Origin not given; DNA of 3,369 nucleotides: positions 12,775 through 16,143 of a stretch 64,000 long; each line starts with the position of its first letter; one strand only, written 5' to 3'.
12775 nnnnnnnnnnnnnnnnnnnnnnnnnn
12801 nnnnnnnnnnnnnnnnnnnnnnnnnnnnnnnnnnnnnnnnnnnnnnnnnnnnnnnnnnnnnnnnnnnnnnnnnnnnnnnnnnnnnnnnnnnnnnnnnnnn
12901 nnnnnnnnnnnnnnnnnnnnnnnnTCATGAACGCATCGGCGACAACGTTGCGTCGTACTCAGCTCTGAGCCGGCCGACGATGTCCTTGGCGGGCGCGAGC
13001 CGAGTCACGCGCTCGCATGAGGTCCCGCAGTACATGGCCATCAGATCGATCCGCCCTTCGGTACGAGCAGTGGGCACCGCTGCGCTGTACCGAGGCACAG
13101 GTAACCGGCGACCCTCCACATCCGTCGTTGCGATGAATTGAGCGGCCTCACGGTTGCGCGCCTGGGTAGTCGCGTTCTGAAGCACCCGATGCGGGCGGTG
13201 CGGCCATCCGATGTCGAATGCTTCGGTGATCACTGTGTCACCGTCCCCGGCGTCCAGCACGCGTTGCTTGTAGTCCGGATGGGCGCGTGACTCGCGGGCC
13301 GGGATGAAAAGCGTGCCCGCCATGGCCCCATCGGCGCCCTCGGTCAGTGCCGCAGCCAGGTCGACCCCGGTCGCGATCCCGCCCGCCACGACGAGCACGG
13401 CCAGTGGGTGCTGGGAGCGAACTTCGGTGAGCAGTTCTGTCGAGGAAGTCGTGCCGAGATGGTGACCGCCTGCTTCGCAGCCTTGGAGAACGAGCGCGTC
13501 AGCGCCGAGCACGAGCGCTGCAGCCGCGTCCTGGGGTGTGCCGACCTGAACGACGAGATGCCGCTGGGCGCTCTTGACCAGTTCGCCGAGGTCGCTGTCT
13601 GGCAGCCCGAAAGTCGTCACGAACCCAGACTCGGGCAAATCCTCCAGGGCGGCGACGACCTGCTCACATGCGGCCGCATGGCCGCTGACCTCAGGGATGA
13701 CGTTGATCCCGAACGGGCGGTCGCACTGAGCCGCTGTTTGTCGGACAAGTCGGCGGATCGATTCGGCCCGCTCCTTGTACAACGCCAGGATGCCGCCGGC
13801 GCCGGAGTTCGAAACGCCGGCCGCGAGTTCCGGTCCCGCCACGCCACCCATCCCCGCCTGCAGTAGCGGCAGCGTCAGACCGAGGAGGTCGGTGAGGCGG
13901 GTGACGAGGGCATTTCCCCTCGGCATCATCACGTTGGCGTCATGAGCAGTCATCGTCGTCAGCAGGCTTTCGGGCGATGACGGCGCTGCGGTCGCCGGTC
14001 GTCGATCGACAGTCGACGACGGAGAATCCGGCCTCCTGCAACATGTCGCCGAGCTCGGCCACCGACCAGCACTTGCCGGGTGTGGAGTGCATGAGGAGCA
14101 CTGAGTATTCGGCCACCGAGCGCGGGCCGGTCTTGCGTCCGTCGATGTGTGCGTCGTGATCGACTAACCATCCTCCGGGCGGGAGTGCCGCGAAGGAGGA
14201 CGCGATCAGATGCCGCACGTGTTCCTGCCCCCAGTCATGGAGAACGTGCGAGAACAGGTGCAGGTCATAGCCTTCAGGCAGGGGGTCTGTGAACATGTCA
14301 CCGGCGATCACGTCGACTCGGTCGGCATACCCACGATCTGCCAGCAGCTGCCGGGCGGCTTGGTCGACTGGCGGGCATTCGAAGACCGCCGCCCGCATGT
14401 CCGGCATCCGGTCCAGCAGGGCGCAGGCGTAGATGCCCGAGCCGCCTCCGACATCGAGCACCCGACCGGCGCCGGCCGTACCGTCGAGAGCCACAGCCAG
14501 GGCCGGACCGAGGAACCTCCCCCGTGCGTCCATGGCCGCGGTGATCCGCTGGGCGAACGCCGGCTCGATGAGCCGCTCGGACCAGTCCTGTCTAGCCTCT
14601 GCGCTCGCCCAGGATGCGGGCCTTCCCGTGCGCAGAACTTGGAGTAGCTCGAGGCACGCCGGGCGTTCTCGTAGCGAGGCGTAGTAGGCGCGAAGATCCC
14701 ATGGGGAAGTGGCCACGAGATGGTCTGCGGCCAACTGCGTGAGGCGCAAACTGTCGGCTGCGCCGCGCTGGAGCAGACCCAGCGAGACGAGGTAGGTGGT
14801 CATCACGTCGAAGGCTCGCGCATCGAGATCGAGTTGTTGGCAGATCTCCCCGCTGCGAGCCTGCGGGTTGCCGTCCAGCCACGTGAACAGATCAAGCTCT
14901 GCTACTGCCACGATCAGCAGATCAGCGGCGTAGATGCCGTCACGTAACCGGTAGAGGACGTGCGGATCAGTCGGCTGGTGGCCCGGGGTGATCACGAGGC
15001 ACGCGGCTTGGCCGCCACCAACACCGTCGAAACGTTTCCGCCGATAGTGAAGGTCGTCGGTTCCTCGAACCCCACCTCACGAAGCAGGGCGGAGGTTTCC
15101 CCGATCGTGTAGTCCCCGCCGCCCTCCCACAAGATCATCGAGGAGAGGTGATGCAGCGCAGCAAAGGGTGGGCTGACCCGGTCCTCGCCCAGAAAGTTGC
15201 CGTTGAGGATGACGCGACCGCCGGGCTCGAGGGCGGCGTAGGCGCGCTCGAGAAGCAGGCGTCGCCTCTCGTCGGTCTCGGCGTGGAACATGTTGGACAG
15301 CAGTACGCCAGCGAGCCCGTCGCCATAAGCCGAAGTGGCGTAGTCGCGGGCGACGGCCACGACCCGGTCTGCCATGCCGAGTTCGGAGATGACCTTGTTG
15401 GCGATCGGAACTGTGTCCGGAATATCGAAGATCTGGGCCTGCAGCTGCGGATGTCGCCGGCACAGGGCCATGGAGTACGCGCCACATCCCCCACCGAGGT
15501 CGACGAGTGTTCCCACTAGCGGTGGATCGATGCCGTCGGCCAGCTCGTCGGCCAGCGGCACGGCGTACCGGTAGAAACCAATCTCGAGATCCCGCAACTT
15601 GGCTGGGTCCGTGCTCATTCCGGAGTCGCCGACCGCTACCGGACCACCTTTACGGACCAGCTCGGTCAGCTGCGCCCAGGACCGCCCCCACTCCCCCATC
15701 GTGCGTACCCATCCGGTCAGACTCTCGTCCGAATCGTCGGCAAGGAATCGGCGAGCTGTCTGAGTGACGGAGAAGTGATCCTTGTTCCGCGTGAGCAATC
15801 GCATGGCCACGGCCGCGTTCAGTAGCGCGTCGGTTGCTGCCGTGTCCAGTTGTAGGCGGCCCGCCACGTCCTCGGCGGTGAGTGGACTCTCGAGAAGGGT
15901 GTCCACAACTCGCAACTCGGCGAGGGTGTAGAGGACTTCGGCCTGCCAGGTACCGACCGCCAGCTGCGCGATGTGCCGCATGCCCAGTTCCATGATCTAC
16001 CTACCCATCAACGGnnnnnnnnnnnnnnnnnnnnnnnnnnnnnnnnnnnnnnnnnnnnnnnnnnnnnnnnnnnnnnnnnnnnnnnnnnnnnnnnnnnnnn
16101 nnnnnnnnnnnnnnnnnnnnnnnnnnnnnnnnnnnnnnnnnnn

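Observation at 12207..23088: Orphan carrier-protein-centred biosynthetic cluster with no NRPS/PKS condensation enzyme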

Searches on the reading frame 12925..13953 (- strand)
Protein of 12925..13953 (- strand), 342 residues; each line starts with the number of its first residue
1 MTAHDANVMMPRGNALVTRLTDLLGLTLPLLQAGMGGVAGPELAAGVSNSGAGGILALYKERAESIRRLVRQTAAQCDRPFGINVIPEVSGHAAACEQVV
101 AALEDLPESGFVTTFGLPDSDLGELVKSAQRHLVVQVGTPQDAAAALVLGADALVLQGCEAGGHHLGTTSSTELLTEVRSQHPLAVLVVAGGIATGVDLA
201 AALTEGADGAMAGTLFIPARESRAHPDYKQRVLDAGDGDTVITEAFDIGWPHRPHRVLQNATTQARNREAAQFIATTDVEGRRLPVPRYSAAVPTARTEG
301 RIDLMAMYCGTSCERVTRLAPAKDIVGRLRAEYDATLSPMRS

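Call 3: search_protein_families(library=pfam, proteins=[window:12925-13953:-], max_evalue=0.01)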
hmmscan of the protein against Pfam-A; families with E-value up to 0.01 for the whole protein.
window:12925-13953:- (342 aa): 3 families
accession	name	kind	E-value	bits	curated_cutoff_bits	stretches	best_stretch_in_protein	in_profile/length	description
PF03060.21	NMO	-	1.6e-40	140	28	2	111-330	117-329/331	Nitronate monooxygenase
PF00478.31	IMPDH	-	3.9e-08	33.1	25.6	1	9-211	16-171/345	IMP dehydrogenase / GMP reductase domain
PF01070.24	FMN_dh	-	6.2e-08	32.5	24.9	1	121-218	209-307/350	FMN-dependent dehydrogenase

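Call 4: search_protein_families(library=ncbifam, proteins=[window:12925-13953:-], max_evalue=0.01)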
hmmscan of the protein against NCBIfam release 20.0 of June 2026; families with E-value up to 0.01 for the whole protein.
window:12925-13953:- (342 aa): 9 families
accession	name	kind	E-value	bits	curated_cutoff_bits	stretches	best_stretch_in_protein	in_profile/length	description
TIGR03151.1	enACPred_II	equivalog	1.4e-40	139.5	453.1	1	18-336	2-303/307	enoyl-[acyl-carrier-protein] reductase FabK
TIGR01302.1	IMP_dehydrog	equivalog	2e-05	23.6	481.5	0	10-67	17-77/450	IMP dehydrogenase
NF008398.0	PRK11197.1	subfamily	4.8e-05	22.3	376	1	137-220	253-336/381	L-lactate dehydrogenase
NF005311.0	PRK06843.1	equivalog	0.00033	19.7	779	0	187-224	259-296/404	inosine 5-monophosphate dehydrogenase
NF003215.0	PRK04180.1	equivalog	0.0015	18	395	0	170-214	195-240/298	pyridoxal 5'-phosphate synthase lyase subunit PdxS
NF003198.0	PRK04169.1-2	subfamily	0.0015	17.6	247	1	143-217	161-230/249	geranylgeranylglyceryl/heptaprenylglyceryl phosphate synthase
TIGR02151.1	IPP_isom_2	equivalog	0.0036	16.3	281.3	0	170-217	245-293/338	type 2 isopentenyl-diphosphate Delta-isomerase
NF005869.0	PRK07807.1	equivalog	0.0037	16.3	549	0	21-84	38-103/479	GuaB1 family IMP dehydrogenase-related protein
NF033901.1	L_lactate_LldD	exception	0.0054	15.8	550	1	137-220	253-336/377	FMN-dependent L-lactate dehydrogenase LldD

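Call 61: search_solved_structures(query=window:12925-13953:-, max_evalue=0.0001)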
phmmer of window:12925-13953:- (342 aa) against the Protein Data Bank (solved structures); distinct sequences matched with E-value up to 0.0001: 20.
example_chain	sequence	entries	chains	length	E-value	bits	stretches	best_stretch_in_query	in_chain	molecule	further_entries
3bo9_A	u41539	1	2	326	6.6e-32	114.3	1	17-341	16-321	Putative nitroalkan dioxygenase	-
5gvh_A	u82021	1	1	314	9.4e-32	113.8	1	17-341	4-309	Enoyl-[acyl-carrier-protein] reductase [FMN]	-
5gvj_A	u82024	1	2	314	1.5e-31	113.1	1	17-341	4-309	Enoyl-[acyl-carrier-protein] reductase [FMN]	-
9pl0_A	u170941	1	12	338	2.1e-30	109.3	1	4-260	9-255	Enoyl-[acyl-carrier-protein] reductase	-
4iql_A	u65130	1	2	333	9.8e-28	100.6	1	4-243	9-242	Enoyl-(Acyl-carrier-protein) reductase II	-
2z6i_A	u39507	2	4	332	2.5e-27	99.2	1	17-245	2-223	Trans-2-enoyl-ACP reductase II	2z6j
7l00_A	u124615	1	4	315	2.3e-26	96.1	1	11-327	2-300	Enoyl-Acyl Carrier Protein Reductase FabK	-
4qis_A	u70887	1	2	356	1e-22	84.1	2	18-94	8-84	Nitronate monooxygenase family protein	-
4q4k_A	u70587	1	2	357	1.8e-22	83.3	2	18-94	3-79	Nitronate Monooxygenase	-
4qit_A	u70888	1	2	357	5.3e-22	81.7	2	16-94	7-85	Nitronate monooxygenase family protein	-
4qiu_A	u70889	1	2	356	1.6e-21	80.2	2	18-94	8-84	Nitronate monooxygenase family protein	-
3bw4_A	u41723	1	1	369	1.6e-21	80.2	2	101-333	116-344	2-nitropropane dioxygenase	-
3bw2_A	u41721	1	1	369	4.7e-21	78.6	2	100-333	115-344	2-nitropropane dioxygenase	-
3bw3_A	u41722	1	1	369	6.5e-20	74.9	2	100-333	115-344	2-nitropropane dioxygenase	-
2gjl_A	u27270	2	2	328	2.8e-17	66.2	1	17-240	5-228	hypothetical protein PA1024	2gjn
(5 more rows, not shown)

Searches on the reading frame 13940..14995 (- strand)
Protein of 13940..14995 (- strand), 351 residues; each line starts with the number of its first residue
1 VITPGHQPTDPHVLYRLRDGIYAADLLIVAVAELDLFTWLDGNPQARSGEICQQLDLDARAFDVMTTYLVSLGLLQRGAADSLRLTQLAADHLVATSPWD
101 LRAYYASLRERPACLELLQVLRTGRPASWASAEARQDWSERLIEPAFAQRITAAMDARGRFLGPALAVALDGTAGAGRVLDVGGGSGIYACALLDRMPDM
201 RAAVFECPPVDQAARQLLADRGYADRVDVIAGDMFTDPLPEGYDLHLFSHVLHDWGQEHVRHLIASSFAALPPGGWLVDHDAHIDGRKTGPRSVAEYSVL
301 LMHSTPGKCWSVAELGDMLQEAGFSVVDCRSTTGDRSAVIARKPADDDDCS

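Call 3: search_protein_families(library=pfam, proteins=[window:13940-14995:-], max_evalue=0.01)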
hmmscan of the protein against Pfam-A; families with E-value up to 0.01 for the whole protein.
window:13940-14995:- (351 aa): 8 families
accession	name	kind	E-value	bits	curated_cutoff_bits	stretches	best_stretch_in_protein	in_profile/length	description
PF00891.24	Methyltransf_2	-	1.4e-27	96.9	22.3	1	117-325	4-210/210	O-methyltransferase domain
PF13489.12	Methyltransf_23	-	4.5e-09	36.7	27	1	166-327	13-162/164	Methyltransferase domain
PF13649.12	Methyltransf_25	-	8.1e-07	30.1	27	1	179-275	1-97/97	Methyltransferase domain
PF08242.18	Methyltransf_12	-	2.6e-06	28.5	30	1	180-277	1-98/98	Methyltransferase domain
PF08241.18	Methyltransf_11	-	3.5e-06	28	21.2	1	180-278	1-94/95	Methyltransferase domain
PF08100.18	Dimerisation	-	3.9e-05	23.8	25.6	1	8-90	3-88/93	O-methyltransferase dimerisation domain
PF13578.12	Methyltransf_24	-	0.00046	21.5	26.3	1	182-281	3-104/105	Methyltransferase domain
PF05175.20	MTS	-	0.0023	18.1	23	1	173-277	30-136/170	Methyltransferase small domain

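Call 4: search_protein_families(library=ncbifam, proteins=[window:13940-14995:-], max_evalue=0.01)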
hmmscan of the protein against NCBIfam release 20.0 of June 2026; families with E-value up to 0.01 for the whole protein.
window:13940-14995:- (351 aa): 9 families
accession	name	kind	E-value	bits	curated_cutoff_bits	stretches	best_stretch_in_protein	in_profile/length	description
TIGR02716.1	C20_methyl_CrtF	equivalog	7.8e-14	51.4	276.1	1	175-286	149-259/306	bacteriochlorophyllide d C-20 methyltransferase BchU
TIGR04543.1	ketoArg_3Met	equivalog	5.6e-06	25.7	425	1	177-332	151-319/336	2-ketoarginine methyltransferase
NF053543.1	FlxJ_fam_MTase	equivalog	2.3e-05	23.5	560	1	177-334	179-342/352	FlxJ family methyltransferase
TIGR04325.1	MTase_LIC12133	subfamily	0.0004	19.7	80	1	127-257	17-142/234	methyltransferase, TIGR04325 family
NF043040.1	corrin_prot_MT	hypoth_equivalog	0.00043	19.8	180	1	176-340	42-212/216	corrinoid protein-associated methyltransferase CpaM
NF010703.0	PRK14103.1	equivalog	0.001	18.5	320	1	172-277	26-122/256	trans-aconitate 2-methyltransferase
NF045667.1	MTase_DVU1556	equivalog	0.0025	17.3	155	1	170-330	17-166/213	DVU_1556 family methyltransferase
TIGR03534.1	RF_mod_PrmC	equivalog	0.0027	17.2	199.1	1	176-237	89-150/253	peptide chain release factor N(5)-glutamine methyltransferase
NF050150.1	RiPP_MTase_ApyS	equivalog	0.0052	16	400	1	176-234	142-201/323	RiPP biosynthesis methyltransferase ApyS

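Call 63: search_solved_structures(query=window:13940-14995:-, max_evalue=0.0001)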
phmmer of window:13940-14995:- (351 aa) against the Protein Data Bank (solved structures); distinct sequences matched with E-value up to 0.0001: 78 (the best 60 are shown).
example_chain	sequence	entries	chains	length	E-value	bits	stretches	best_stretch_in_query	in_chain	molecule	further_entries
5i2h_A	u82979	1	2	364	4.2e-47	164.4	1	7-341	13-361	O-methyltransferase family 2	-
3gwz_A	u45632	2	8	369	3.9e-25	92.1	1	113-326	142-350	MmcR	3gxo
4qvg_A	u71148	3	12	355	1.5e-24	90.2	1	29-328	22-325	SibL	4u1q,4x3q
22ow_A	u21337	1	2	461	7.4e-24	87.9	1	27-341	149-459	Methyltransferase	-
8tji_A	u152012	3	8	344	5.2e-23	85.2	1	4-343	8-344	RedM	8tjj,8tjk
8rdm_A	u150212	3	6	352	1.3e-22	83.8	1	27-287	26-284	DtpM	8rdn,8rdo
7phf_A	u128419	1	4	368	1.1e-21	80.8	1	56-286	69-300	Carminomycin 4-O-methyltransferase DnrK,Methyltransferase domain-containing protein,Aclaci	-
7pga_A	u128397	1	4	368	1.6e-21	80.3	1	56-286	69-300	Carminomycin 4-O-methyltransferase DnrK,Methyltransferase domain-containing protein,Aclaci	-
7oy1_A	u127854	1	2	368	1.7e-21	80.2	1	56-286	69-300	Carminomycin 4-O-methyltransferase DnrK,Methyltransferase domain-containing protein,Aclaci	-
7pgj_A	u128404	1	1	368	2e-21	80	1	56-286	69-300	Carminomycin 4-O-methyltransferase DnrK,Methyltransferase domain-containing protein,Aclaci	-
7phd_A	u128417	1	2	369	1.3e-20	77.2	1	56-292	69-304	Carminomycin 4-O-methyltransferase DnrK,Methyltransferase domain-containing protein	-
4a6d_A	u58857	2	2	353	1.4e-20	77.2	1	24-344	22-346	HYDROXYINDOLE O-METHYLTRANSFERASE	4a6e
1qzz_A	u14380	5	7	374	1.4e-20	77.1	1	28-328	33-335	aclacinomycin-10-hydroxylase | Protein RdmB | Aclacinomycin 10-hydroxylase RdmB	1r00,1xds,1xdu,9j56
1tw2_A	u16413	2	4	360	1.6e-20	77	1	56-282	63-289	Carminomycin 4-O-methyltransferase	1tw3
5eeg_A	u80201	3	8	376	1.8e-20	76.8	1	56-282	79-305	Carminomycin 4-O-methyltransferase DnrK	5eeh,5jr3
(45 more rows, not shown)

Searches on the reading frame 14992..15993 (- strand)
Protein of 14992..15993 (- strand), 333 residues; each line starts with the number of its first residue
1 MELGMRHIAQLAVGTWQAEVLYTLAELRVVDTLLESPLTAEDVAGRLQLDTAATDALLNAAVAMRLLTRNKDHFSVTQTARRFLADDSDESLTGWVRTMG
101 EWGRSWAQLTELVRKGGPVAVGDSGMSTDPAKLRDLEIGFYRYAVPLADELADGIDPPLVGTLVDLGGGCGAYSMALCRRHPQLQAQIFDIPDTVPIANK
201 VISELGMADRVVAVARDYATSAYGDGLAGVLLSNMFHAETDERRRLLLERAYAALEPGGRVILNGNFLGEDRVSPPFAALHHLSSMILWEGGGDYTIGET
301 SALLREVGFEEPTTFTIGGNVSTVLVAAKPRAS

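Call 3: search_protein_families(library=pfam, proteins=[window:14992-15993:-], max_evalue=0.01)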
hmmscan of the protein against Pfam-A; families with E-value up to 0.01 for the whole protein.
window:14992-15993:- (333 aa): 4 families
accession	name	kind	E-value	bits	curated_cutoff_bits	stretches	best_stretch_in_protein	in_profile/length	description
PF00891.24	Methyltransf_2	-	1.7e-18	67.2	22.3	1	160-310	63-210/210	O-methyltransferase domain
PF08100.18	Dimerisation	-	9.3e-13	48.3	25.6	1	5-85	6-92/93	O-methyltransferase dimerisation domain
PF13649.12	Methyltransf_25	-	7.6e-05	23.8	27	1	164-259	2-97/97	Methyltransferase domain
PF05175.20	MTS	-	0.00015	21.9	23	1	156-263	28-138/170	Methyltransferase small domain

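Call 4: search_protein_families(library=ncbifam, proteins=[window:14992-15993:-], max_evalue=0.01)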
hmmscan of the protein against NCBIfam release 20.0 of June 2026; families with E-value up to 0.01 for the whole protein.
window:14992-15993:- (333 aa): 9 families
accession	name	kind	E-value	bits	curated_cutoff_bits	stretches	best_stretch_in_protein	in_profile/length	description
TIGR02716.1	C20_methyl_CrtF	equivalog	8.2e-21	74.3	276.1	1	160-283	150-271/306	bacteriochlorophyllide d C-20 methyltransferase BchU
NF053543.1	FlxJ_fam_MTase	equivalog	1.7e-10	40.3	560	1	19-269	28-289/352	FlxJ family methyltransferase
TIGR04543.1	ketoArg_3Met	equivalog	9.9e-09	34.7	425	1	18-218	18-212/336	2-ketoarginine methyltransferase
NF050150.1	RiPP_MTase_ApyS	equivalog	2.1e-06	27.1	400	1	11-217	8-200/323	RiPP biosynthesis methyltransferase ApyS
TIGR00740.1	TIGR00740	equivalog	0.00031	20.5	193.3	1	148-273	43-169/239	carboxy-S-adenosyl-L-methionine synthase CmoA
NF000488.1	chrB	exception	0.0016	17.9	620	1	151-250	81-176/280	23S rRNA (guanine(748)-N(1))-methyltransferase ChrB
TIGR03533.1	L3_gln_methyl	equivalog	0.0053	16.1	229.7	1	148-218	110-181/284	50S ribosomal protein L3 N(5)-glutamine methyltransferase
TIGR04371.1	methyltran_NanM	subfamily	0.0056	16.3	44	1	161-200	151-190/273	putative sugar O-methyltransferase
NF043040.1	corrin_prot_MT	hypoth_equivalog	0.0062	16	180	0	163-274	45-158/216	corrinoid protein-associated methyltransferase CpaM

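Call 62: search_solved_structures(query=window:14992-15993:-, max_evalue=0.0001)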
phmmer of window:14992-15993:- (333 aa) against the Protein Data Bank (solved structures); distinct sequences matched with E-value up to 0.0001: 41.
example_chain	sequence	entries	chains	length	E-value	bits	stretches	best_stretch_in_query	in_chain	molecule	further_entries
22ow_A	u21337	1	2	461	1.6e-27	99.8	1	7-320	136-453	Methyltransferase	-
4qvg_A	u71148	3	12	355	4.8e-23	85.1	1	160-332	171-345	SibL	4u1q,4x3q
3mcz_A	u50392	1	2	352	4e-22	82.1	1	28-295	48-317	O-methyltransferase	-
5i2h_A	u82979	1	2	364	2.1e-21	79.7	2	162-297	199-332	O-methyltransferase family 2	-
4z2y_A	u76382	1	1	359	4.5e-21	78.6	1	4-315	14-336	CalO6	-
8tji_A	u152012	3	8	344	3.4e-20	75.8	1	7-325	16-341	RedM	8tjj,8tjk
7ux6_A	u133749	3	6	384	4.3e-20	75.4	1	10-311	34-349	MfnG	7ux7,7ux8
7wdq_A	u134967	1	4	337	2.4e-19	73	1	7-284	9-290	SAM-dependent MTHB methyltransferase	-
7wdw_A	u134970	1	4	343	2.6e-19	72.9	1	7-284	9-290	DSYB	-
8h3t_A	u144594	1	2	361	1.1e-17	67.6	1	9-313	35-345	AlpH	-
7clf_A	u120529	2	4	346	2.6e-17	66.3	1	11-325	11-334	Methyltransferase domain-containing protein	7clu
4a6d_A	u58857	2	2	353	2.1e-16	63.3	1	10-312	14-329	HYDROXYINDOLE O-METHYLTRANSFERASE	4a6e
9lac_A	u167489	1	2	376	5.1e-16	62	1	19-293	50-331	Methyltransferase domain-containing protein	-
6c5b_A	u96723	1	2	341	8.6e-16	61.3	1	8-312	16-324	Methyltransferase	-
4wxh_A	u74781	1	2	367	1.6e-15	60.4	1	19-292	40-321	Carminomycin 4-O-methyltransferase DnrK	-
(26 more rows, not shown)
